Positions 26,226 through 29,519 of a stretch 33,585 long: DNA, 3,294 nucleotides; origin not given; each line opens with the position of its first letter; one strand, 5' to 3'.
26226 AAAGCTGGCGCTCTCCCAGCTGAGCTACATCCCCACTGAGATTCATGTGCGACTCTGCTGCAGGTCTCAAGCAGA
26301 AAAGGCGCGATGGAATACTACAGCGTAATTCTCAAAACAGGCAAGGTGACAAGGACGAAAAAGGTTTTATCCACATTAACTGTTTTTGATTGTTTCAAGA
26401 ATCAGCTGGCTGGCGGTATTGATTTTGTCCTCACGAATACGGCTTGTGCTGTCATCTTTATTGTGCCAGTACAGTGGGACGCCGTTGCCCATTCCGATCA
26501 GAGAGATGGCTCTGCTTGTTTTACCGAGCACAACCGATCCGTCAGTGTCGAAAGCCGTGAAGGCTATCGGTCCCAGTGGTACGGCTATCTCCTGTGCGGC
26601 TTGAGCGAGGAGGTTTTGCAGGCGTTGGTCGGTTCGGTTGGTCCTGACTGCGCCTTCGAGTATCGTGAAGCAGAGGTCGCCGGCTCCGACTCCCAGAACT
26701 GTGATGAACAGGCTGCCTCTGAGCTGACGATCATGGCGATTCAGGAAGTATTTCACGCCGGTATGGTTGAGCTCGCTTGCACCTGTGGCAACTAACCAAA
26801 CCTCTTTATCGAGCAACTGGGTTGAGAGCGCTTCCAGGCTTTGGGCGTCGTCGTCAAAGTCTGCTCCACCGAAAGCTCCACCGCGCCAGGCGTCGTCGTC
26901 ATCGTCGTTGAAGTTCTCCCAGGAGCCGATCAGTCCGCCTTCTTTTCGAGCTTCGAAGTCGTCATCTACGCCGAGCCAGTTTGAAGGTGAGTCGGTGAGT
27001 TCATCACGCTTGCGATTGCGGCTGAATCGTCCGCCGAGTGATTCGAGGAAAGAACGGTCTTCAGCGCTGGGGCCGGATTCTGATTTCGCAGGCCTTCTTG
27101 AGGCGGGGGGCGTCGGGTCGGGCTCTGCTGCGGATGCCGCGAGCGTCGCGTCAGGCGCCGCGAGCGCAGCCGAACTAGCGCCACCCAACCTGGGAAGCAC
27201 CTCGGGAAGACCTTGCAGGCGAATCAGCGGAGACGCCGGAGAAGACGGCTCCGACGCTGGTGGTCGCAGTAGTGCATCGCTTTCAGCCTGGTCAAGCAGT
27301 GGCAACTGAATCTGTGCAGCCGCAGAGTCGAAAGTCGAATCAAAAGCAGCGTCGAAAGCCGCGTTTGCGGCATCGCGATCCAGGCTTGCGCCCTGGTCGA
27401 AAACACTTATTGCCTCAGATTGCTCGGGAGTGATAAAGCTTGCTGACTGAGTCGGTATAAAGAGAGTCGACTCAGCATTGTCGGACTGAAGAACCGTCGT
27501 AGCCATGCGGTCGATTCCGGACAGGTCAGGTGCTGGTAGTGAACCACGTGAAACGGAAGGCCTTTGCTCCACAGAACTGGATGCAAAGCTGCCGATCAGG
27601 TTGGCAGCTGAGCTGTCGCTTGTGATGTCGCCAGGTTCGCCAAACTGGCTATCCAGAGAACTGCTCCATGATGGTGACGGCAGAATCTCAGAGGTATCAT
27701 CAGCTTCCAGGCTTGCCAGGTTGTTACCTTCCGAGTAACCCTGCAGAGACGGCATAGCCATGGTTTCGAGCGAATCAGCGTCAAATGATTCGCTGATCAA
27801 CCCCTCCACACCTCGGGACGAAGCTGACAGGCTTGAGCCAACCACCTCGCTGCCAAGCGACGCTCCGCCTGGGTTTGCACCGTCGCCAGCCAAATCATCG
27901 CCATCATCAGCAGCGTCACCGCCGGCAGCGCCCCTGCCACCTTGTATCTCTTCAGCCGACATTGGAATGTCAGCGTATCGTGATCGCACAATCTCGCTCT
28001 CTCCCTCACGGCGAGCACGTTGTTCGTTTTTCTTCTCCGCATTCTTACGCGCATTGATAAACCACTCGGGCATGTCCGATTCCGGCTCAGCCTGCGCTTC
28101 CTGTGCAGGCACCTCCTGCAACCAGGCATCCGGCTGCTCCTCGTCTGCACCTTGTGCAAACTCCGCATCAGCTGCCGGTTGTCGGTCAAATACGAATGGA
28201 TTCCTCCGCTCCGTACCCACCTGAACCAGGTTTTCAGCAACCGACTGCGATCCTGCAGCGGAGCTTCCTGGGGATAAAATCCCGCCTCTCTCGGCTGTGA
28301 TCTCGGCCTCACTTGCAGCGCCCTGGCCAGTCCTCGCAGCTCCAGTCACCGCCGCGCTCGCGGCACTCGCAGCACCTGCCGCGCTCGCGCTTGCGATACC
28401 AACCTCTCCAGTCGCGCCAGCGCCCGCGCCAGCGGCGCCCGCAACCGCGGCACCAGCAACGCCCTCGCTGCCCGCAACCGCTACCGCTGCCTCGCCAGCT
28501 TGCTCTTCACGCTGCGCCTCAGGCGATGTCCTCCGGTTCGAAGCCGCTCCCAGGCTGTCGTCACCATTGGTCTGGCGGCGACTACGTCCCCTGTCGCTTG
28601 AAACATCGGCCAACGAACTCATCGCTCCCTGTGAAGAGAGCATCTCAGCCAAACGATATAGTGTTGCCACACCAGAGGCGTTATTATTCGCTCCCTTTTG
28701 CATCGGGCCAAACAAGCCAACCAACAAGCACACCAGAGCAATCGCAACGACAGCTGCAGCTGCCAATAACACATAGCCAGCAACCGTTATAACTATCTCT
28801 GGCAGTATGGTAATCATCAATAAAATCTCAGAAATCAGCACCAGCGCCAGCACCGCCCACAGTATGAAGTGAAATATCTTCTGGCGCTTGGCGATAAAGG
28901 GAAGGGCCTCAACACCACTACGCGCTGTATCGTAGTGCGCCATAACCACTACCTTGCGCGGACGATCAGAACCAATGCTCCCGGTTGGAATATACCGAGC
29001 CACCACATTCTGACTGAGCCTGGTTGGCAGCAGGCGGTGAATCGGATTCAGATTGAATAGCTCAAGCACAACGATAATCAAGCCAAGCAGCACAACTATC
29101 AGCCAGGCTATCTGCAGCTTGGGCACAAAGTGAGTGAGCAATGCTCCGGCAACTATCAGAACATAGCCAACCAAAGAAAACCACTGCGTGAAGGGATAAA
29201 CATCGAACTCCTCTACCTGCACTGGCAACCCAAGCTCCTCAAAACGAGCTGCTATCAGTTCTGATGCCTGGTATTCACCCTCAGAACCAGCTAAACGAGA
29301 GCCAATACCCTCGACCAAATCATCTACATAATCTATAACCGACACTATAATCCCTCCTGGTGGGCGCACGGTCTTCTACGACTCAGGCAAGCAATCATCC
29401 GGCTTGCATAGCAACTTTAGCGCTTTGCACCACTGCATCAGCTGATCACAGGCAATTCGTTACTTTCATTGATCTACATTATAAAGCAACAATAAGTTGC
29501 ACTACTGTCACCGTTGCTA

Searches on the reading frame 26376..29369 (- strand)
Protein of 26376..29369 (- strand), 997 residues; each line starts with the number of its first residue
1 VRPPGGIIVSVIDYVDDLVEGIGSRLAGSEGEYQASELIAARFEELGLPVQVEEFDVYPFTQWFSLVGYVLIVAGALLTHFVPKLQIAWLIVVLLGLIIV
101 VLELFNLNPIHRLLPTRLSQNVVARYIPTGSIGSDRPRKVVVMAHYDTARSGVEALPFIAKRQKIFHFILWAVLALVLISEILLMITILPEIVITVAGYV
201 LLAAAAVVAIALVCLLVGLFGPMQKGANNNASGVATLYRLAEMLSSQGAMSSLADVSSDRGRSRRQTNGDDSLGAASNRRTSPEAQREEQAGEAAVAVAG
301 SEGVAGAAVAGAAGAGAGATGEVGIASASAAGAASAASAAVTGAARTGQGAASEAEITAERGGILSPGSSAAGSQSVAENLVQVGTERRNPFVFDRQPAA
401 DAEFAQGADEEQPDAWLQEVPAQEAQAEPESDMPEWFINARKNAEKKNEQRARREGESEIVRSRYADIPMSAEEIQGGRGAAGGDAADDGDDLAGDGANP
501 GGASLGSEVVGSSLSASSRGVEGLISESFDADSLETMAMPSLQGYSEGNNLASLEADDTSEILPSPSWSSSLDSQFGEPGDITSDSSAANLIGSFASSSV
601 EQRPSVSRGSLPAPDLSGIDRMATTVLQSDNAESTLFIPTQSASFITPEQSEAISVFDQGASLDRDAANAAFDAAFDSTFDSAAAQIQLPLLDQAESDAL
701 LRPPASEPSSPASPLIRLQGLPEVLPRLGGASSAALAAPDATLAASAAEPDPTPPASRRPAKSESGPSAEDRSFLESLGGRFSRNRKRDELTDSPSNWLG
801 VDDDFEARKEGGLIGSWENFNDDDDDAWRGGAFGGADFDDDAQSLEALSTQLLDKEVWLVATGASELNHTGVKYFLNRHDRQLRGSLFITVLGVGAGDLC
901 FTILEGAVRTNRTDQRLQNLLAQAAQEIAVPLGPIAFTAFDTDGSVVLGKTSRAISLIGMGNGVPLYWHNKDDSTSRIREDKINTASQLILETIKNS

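Call 17: search_protein_families(library=pfam, proteins=[window:26376-29369:-], max_evalue=0.0001)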
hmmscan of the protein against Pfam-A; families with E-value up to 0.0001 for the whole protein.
window:26376-29369:- (997 aa): 1 family
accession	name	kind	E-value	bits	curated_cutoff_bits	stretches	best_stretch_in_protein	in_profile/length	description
PF04389.22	Peptidase_M28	-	1.4e-09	38.4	21.3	0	849-993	48-192/193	Peptidase family M28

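Call 72: search_protein_families(library=pfam, proteins=[window:26376-29369:-], max_evalue=0.01)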
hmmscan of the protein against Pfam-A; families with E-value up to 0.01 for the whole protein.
window:26376-29369:- (997 aa): 1 family
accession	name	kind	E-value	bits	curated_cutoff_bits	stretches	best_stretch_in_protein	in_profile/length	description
PF04389.22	Peptidase_M28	-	1.4e-09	38.4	21.3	1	849-993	48-192/193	Peptidase family M28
